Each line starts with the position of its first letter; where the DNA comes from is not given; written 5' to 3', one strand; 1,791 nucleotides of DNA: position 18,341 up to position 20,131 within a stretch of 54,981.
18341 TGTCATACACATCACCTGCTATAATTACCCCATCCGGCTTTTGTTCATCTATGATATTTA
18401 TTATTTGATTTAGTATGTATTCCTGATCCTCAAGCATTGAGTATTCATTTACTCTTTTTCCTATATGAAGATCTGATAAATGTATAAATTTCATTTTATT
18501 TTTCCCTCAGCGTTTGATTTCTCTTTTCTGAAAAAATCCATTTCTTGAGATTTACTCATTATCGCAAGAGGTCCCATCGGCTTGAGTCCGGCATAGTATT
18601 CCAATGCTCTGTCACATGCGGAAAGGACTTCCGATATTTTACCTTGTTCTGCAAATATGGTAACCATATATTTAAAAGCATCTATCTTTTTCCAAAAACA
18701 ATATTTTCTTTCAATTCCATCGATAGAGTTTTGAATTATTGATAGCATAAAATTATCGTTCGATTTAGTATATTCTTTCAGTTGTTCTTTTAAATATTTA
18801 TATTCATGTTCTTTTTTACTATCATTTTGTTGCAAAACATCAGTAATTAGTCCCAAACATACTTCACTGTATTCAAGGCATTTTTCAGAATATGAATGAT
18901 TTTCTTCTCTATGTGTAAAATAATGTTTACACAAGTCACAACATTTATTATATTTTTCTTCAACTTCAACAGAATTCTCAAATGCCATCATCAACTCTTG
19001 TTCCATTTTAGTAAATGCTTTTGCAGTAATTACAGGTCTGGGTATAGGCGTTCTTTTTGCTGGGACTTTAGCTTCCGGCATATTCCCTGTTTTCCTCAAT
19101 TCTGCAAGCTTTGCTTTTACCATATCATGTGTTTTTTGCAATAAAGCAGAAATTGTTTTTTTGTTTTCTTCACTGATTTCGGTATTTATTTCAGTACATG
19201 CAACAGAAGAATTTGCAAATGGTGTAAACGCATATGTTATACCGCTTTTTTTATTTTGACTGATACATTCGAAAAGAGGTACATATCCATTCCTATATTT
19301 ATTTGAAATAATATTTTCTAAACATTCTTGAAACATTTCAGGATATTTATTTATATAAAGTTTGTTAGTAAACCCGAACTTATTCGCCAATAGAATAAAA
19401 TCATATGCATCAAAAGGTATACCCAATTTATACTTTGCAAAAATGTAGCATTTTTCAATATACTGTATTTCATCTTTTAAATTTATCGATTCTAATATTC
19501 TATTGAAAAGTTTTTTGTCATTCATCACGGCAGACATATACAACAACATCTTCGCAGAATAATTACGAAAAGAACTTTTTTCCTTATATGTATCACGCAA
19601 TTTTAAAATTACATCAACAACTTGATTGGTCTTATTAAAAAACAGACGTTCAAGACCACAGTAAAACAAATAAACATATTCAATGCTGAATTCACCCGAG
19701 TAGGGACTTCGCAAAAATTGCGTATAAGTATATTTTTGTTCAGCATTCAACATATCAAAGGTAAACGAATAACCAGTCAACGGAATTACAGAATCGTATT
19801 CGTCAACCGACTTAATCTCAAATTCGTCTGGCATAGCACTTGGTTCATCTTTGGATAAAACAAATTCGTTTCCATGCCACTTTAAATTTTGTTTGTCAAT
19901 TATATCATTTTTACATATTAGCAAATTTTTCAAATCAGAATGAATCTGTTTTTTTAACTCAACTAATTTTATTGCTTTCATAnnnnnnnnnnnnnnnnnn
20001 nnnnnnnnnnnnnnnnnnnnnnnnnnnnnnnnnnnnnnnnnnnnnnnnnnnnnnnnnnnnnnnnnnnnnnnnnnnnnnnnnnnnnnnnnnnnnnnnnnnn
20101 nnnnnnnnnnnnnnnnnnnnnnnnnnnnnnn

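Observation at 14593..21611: Translationally coupled five-gene operon AbiEi / AbiEii / TerB_N-like / SbcD-like / SbcC-like as island cargo: candidate undescribed defence module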

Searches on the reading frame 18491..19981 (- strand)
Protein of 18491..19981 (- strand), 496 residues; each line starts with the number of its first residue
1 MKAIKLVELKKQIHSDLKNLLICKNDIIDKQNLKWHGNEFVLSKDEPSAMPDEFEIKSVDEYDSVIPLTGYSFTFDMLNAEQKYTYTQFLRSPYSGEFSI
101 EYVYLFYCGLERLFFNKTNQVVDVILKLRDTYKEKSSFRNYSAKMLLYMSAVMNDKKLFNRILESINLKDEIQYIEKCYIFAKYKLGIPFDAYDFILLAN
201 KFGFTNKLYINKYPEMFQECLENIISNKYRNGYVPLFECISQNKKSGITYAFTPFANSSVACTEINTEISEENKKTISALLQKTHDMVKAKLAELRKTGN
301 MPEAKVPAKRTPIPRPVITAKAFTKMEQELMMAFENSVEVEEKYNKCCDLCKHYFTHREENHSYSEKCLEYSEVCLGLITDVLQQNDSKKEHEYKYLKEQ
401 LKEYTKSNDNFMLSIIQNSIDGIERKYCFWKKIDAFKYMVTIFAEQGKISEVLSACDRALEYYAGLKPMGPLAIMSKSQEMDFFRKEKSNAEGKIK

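Call 7: search_protein_families(library=pfam, proteins=[window:18491-19981:-], max_evalue=0.01)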
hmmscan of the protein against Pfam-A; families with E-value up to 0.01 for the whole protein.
window:18491-19981:- (496 aa): 1 family
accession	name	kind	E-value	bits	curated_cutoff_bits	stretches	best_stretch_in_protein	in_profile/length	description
PF13208.11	TerB_N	-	5.3e-08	33.3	25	1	44-156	29-152/207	TerB N-terminal domain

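Call 8: search_protein_families(library=padloc, proteins=[window:18491-19981:-], max_evalue=0.01)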
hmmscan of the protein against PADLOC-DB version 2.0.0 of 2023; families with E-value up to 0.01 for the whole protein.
window:18491-19981:- (496 aa): 1 family
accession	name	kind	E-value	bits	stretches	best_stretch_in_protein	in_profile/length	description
PDLC03958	SngA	-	2.4e-08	32.1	1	58-424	93-377/528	-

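Call 9: search_protein_families(library=ncbifam, proteins=[window:18491-19981:-], max_evalue=0.01)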
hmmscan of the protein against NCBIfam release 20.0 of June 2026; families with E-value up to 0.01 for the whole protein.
window:18491-19981:- (496 aa): 0 families

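Call 11: find_homologous_proteins(query=window:18491-19981:-, max_evalue=0.001)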
Query window:18491-19981:- (496 aa): 8 proteins with E <= 0.001 among 7103 candidates.
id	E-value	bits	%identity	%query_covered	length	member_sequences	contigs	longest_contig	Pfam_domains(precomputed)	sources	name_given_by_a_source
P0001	0.0e+0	1115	100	100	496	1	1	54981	PF13208.12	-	-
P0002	1.2e-264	896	80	100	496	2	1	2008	PF13208.12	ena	-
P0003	6.0e-189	647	61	99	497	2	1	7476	PF13208.12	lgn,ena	-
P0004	7.9e-102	360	55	61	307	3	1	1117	-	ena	-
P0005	1.3e-95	339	39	94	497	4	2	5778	-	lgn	-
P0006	6.1e-94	334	36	99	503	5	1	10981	-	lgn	-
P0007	3.6e-93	331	35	99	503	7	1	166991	-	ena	-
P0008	1.7e-30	125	35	49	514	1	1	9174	PF13208.12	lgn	-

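Call 12: find_encoding_contigs(protein=P0007, flank=10000, max_places=3)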
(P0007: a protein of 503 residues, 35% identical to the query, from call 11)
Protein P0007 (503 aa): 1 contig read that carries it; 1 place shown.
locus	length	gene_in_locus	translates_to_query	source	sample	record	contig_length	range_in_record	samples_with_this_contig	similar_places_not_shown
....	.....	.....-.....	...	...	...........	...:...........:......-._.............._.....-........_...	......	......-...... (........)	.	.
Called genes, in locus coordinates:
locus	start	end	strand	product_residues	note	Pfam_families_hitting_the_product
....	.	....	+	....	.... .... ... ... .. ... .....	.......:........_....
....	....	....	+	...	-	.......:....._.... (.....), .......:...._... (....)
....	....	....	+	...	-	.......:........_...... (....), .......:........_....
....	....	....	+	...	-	-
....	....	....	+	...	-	-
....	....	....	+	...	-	-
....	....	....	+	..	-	-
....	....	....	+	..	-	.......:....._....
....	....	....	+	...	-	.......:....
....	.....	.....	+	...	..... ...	-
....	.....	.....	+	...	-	-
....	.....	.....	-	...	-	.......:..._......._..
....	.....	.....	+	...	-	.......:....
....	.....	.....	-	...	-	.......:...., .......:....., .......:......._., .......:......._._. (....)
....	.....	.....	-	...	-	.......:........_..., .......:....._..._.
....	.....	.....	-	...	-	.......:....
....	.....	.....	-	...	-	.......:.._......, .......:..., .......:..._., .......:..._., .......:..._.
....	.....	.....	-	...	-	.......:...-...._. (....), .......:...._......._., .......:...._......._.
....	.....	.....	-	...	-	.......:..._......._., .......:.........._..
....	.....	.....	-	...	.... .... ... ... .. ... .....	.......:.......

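Call 13: find_encoding_contigs(protein=P0006, flank=10000, max_places=3)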
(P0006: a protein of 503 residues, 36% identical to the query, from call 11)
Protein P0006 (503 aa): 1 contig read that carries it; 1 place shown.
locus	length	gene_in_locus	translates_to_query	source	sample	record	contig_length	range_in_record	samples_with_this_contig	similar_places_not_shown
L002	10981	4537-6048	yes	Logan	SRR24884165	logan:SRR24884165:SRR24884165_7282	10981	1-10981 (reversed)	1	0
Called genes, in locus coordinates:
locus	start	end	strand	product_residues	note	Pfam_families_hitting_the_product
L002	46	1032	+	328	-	PF01408:GFO_IDH_MocA, PF22725:GFO_IDH_MocA_C3, PF02894:GFO_IDH_MocA_C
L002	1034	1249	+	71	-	-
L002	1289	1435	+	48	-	-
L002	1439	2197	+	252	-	PF00106:adh_short, PF01370:Epimerase (weak), PF02719:Polysacc_synt_2 (faint), PF08659:KR (weak), PF13561:adh_short_C2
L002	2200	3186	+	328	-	PF08240:ADH_N, PF00107:ADH_zinc_N, PF13602:ADH_zinc_N_2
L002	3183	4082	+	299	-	PF00892:EamA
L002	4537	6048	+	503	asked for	-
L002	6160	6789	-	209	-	PF13460:NAD_binding_10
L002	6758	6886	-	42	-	-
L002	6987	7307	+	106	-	PF01638:HxlR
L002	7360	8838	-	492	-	PF00672:HAMP, PF00512:HisKA, PF02518:HATPase_c, PF14501:HATPase_c_5 (weak)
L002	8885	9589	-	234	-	PF00072:Response_reg, PF00486:Trans_reg_C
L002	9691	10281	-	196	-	PF18927:CrtO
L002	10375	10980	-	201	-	?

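Call 14: find_encoding_contigs(protein=P0003, flank=10000, max_places=3)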
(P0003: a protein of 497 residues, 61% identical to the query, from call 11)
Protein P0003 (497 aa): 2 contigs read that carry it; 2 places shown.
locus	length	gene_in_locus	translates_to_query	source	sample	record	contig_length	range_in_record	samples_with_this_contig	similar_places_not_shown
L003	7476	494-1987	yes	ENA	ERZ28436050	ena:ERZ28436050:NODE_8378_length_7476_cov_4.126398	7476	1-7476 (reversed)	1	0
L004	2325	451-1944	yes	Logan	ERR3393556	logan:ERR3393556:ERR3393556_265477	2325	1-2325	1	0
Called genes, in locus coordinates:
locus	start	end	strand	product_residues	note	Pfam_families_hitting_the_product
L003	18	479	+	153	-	PF08843:AbiEii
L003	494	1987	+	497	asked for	PF13208:TerB_N (weak)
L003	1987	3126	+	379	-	PF00149:Metallophos, PF12850:Metallophos_2 (weak), PF12320:SbcD_C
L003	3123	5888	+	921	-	PF13476:AAA_23, PF13514:AAA_27 (weak), PF13555:AAA_29, PF13558:SbcC_Walker_B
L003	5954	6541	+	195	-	-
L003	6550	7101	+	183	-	PF09967:DUF2201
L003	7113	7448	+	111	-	PF13306:LRR_5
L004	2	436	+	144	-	?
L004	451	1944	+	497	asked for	PF13208:TerB_N (weak)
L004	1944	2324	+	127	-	?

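Call 15: find_encoding_contigs(protein=P0005, flank=10000, max_places=3)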
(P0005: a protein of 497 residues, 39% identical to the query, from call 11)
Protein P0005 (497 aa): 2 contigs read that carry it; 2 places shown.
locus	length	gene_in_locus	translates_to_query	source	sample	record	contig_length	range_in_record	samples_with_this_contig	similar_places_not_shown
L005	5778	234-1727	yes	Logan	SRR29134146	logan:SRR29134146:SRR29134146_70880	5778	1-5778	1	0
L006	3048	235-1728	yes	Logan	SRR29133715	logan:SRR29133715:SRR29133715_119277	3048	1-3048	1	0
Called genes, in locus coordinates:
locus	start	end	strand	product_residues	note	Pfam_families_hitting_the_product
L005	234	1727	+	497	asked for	-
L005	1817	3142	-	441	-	PF07690:MFS_1, PF13347:MFS_2 (weak)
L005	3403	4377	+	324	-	PF00356:LacI, PF00532:Peripla_BP_1, PF13377:Peripla_BP_3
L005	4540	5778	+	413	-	?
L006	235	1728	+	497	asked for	-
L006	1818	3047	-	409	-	?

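Call 16: find_encoding_contigs(protein=P0008, flank=10000, max_places=3)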
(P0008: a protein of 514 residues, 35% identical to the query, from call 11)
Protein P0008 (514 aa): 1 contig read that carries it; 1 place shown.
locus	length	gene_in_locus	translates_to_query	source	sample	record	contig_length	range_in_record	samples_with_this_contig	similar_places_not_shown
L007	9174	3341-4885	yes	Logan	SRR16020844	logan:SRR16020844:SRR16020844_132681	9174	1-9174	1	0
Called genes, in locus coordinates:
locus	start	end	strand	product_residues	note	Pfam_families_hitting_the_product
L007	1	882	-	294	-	?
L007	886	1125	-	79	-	-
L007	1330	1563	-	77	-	-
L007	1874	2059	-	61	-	-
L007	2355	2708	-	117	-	-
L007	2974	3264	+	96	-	PF07022:Phage_CI_repr (weak), PF01381:HTH_3 (weak)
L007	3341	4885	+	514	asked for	PF13208:TerB_N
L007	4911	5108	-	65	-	-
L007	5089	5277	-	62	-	-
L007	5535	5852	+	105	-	-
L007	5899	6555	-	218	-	-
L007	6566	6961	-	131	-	-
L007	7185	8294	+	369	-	PF14659:Phage_int_SAM_3, PF00589:Phage_integrase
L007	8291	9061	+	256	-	-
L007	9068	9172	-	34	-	?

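Call 17: find_encoding_contigs(protein=P0002, flank=10000, max_places=3)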
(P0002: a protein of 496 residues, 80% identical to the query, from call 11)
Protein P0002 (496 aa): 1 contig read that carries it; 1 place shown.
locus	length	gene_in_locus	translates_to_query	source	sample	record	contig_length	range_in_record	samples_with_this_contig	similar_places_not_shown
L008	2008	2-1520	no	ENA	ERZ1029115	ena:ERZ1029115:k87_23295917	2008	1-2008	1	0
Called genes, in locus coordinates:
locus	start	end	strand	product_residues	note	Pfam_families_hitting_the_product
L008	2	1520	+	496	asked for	PF13208:TerB_N (weak)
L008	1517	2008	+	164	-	?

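Call 22: find_related_loci(query=A1, collection=genome_contigs, flank=10000)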
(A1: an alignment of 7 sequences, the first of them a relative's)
Query A1 (496 aa) in genome_contigs; peptide patterns used: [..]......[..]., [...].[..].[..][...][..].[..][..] (x = any residue, [..] = any of these).
107 stretches matched a pattern; 9 encode a relative of the query (tblastn E <= 1e-3); 9 distinct loci.
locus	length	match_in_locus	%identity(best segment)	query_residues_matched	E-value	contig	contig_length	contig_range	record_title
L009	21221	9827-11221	28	13-488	1e-42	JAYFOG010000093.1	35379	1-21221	MAG: Methanocorpusculum sp. isolate 5L_17 c_5L_000000036132, whole genome shotgun sequence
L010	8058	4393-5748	28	13-466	1e-41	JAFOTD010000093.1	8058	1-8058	MAG: Clostridia bacterium isolate RGIG775 Dairy_cattle_Omasum-6__c1014438, whole genome shotgun sequence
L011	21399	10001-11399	32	13-481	3e-35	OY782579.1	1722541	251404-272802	MAG: uncultured Methanocorpusculum sp. isolate 00e4b8a3-32d7-4b6d-ae68-a36d250ebca6 genome assembly, chromosome: 1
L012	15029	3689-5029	27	13-463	2e-35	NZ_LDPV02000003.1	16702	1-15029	Ornithinibacillus contaminans strain DSM 22953 contig_3, whole genome shotgun sequence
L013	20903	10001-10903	32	13-300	2e-33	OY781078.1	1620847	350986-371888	MAG: uncultured Methanocorpusculum sp. isolate da2e5db0-0b8c-42b4-9ad7-c040378b94a4 genome assembly, chromosome: 1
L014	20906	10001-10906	29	5-299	2e-31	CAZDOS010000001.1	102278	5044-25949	MAG TPA_asm: uncultured Oscillospiraceae bacterium isolate SRP278969_co2_145 genome assembly, contig: NODE_74_length_102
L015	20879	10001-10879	33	41-325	5e-30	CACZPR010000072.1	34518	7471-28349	MAG: uncultured Spirochaetaceae bacterium isolate RUG12833 genome assembly, contig: RUG12833_asm_72, whole genome shotgu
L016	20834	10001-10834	33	41-315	2e-28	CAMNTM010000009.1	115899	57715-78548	MAG: uncultured Lachnospiraceae bacterium isolate SRR19792994_bin.13_metawrap_v1.3_MAG genome assembly, contig: ERZ12290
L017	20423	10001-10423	34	13-143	2e-11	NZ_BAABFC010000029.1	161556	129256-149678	Pseudaeromonas paramecii strain JCM 32226 sequence29, whole genome shotgun sequence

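Call 27: predict_structure(alignment_id=A1)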
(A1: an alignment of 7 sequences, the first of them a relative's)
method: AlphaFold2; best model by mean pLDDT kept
length: 496 residues; sequences in the alignment: 7
mean_pLDDT: 73.9   pTM: 0.52
mean pLDDT of the five models: 73.9, 73.2, 72.4, 70.1, 68.6
residues with pLDDT >= 90: 129; 70-90: 213; 50-70: 66; < 50: 88
segments of 3 or more residues with pLDDT < 50: 1-5, 23-74, 245-252, 259-263, 309-318, 427-430
pLDDT, mean of each block of 10 residues (from residue 1): 48 76 42 33 29 26 27 45 68 82 71 71 89 72 85 88 89 86 89 92 88 93 92 85 48 50 59 91 95 88 67 43 72 85 88 87 90 91 81 87 84 73 59 85 93 95 76 68 92 81
secondary structure, 60 per line:
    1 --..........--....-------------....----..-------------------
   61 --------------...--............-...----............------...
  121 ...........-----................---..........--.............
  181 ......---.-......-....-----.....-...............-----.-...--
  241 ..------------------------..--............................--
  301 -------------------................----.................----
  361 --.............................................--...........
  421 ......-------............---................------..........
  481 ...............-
elements in order: E3-5 H6-12 H15-18 E32-35 H80-91 H100-111 H118-131 H137-152 H156-165 H168-186 H192-197 H199-202 H208-212 H214-228 H271-298 H320-335 H340-356 H363-407 H410-426 H434-445 H449-464 H471-495

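Call 32: fold_search(model_id=the predicted structure, library=pdb)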
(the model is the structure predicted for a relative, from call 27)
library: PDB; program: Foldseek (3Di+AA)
matches with E <= 10: 341; with E <= 0.001: 0
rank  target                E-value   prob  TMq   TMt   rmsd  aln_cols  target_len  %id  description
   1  4a1s_B                2.5e-02  0.89  0.15  0.21  23.4       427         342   11  Crystallographic structure of the Pins:Insc complex (released 2012-03-28)
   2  4a1s_A                2.6e-02  0.80  0.15  0.21  20.8       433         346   10  Crystallographic structure of the Pins:Insc complex (released 2012-03-28)
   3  5a7d_H                4.4e-02  0.51  0.12  0.17  22.8       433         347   10  Tetrameric assembly of LGN with Inscuteable (released 2016-08-03)
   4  8cwy_A                4.6e-02  0.38  0.13  0.14  25.4       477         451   10  Accurate computational design of genetically encoded 3D protein crystals (released 2023-11-01)
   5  3sf4_C                4.8e-02  0.80  0.15  0.20  23.4       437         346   11  Crystal structure of the complex between the conserved cell polarity proteins Inscuteable and LGN (released 2011-11-23)
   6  7pua_F2               5.3e-02  0.38  0.13  0.09  23.3       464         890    9  Middle assembly intermediate of the Trypanosoma brucei mitoribosomal small subunit (released 2022-03-02)
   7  9hmf_K                6.0e-02  0.51  0.15  0.11  33.8       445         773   12  Periplasmic scaffold of the Campylobacter jejuni flagellar motor (alpha carbon trace) (released 2024-12-25)
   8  3ieg_A                6.6e-02  0.54  0.14  0.18  27.6       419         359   11  Crystal Structure of P58(IPK) TPR Domain at 2.5 A (released 2010-03-31)
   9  3sf4_A                7.9e-02  0.69  0.15  0.19  21.6       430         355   11  Crystal structure of the complex between the conserved cell polarity proteins Inscuteable and LGN (released 2011-11-23)
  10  5a7d_B                7.9e-02  0.66  0.15  0.20  23.1       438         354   10  Tetrameric assembly of LGN with Inscuteable (released 2016-08-03)
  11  8bda_E                7.9e-02  0.47  0.16  0.08  26.2       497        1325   11  IFTA complex in anterograde intraflagellar transport trains (Chlamydomonas reinhardtii) (released 2023-01-11)
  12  4g2v_A                9.4e-02  0.66  0.15  0.22  22.5       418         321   12  Structure complex of LGN binding with FRMPD1 (released 2013-01-23)
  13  4wnd_A                1.1e-01  0.66  0.15  0.21  23.2       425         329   11  Crystal structure of the TPR domain of LGN in complex with Frmpd4/Preso1 at 1.5 Angstrom resolution (released 2015-09-16)
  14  8j07_d3               1.1e-01  0.41  0.14  0.16  25.9       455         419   11  96nm repeat of human respiratory doublet microtubule and associated axonemal complexes (released 2023-07-26)
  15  4wne_A                1.3e-01  0.57  0.15  0.22  21.7       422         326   11  Crystal structure of the TPR domain of LGN in complex with Frmpd4/Preso1 at 2.0 Angstrom resolution (released 2015-09-16)
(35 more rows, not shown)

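Call 39: search_protein_families(library=pfam, proteins=[L003:5954-6541:+], max_evalue=0.001)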
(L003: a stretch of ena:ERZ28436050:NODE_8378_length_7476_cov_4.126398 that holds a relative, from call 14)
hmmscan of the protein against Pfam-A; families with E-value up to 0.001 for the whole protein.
L003:5954-6541:+ (195 aa): 0 families

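Call 40: search_protein_families(library=padloc, proteins=[L003:5954-6541:+], max_evalue=0.001)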
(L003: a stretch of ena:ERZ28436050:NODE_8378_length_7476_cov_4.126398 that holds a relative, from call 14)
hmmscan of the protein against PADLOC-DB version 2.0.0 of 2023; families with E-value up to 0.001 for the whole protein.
L003:5954-6541:+ (195 aa): 0 families

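Call 42: search_protein_representatives(alignment_id=A1)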
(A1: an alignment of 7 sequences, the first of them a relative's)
Query: 7 sequences, 502 profile positions. Proteins with E-value up to 0.001 (for the whole library): 808; up to 1e-10: 606; up to 1e-30: 301. The best 150 are listed.
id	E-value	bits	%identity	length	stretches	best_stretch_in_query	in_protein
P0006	6.7e-248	840.0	-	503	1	1-501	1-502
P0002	1.7e-243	825.5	-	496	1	1-501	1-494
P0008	2.4e-157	541.3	-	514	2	1-386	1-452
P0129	2.8e-145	501.5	-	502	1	1-498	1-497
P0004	4.4e-108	378.8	-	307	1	197-500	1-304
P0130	2.0e-82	294.1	-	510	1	1-473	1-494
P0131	2.6e-81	290.4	-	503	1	14-472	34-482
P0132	3.8e-81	289.9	-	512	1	11-474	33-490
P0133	1.4e-79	284.7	-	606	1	9-468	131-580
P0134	2.3e-79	284.0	-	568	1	11-316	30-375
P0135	3.4e-78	280.2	-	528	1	13-473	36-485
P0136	4.1e-78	279.9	-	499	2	12-390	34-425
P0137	5.0e-78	279.6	-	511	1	12-499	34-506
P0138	3.7e-77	276.8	-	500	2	12-379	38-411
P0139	4.7e-77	276.4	-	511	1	12-473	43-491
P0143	1.2e-75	271.8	-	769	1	12-395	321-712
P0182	4.3e-61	223.8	-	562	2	12-300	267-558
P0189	1.1e-59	219.2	-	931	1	10-300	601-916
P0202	2.9e-56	207.8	-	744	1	4-312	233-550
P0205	2.3e-55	204.9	-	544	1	11-301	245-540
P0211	1.1e-53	199.4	-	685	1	12-306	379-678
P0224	2.5e-50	188.2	-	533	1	12-299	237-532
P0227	5.6e-49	183.8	-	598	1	13-300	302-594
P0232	1.6e-48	182.3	-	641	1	6-294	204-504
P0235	5.5e-48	180.5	-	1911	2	85-343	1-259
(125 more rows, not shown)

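Call 62: search_dna_similar(query=window:18491-19981:-, collection=phages, mode=protein, max_evalue=0.001, max_rows=15)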
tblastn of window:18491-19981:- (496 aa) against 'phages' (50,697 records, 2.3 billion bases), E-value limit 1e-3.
Records with a match: 1; places in all: 1; records where one place covers at least 80% of the query: 1.
Best place of each record, by identity: <60% 1.
By first word of the organism name: phage 1.
By host as written in the record: - 1.
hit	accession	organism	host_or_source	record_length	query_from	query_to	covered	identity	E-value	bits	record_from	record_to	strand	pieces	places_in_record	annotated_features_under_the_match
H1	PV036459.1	phage IMGVR 517045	human feces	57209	13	463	91%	27.8%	2e-34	144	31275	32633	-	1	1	hypothetical protein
